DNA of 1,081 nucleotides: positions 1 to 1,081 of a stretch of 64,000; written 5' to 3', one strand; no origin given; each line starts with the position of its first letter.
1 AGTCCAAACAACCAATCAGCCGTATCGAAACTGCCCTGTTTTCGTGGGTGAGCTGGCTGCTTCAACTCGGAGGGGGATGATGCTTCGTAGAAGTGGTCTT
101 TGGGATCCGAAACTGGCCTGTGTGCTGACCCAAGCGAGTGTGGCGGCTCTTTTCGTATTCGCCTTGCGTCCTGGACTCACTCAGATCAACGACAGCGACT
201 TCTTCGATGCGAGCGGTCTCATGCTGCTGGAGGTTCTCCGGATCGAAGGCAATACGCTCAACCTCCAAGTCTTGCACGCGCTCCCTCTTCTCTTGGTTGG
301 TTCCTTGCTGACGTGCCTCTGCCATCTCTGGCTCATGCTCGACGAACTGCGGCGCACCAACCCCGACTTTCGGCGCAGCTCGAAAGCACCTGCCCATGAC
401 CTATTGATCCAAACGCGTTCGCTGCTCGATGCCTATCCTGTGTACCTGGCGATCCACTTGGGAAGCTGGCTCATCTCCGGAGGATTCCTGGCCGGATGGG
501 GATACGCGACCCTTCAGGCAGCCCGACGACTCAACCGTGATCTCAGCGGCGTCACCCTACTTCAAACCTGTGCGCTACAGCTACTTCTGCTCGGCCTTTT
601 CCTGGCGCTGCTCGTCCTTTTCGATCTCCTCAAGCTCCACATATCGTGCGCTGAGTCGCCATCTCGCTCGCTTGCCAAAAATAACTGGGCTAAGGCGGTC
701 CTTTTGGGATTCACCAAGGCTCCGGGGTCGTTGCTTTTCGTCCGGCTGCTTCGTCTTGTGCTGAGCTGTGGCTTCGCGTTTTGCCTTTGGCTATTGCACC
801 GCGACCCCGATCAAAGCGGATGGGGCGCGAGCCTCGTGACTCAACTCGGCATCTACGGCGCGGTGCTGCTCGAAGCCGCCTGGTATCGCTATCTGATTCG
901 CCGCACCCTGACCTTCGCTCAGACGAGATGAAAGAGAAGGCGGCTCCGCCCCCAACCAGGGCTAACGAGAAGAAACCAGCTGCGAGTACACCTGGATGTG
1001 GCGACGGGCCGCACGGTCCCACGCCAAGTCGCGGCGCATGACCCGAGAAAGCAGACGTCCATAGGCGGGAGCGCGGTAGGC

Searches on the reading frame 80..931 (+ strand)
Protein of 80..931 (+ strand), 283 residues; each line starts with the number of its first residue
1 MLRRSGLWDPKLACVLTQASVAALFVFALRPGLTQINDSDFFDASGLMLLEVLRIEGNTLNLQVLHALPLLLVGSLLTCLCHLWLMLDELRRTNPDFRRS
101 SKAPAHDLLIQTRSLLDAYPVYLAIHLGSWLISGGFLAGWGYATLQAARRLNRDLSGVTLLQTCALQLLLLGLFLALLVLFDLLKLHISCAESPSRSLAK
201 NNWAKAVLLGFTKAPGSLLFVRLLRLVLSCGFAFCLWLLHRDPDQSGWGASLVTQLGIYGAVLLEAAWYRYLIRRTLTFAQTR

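Call 36: find_encoding_contigs(protein=window:80-931:+, flank=10000, max_places=4)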
Protein window:80-931:+ (283 aa): no gene with exactly this product is on record in the collection.
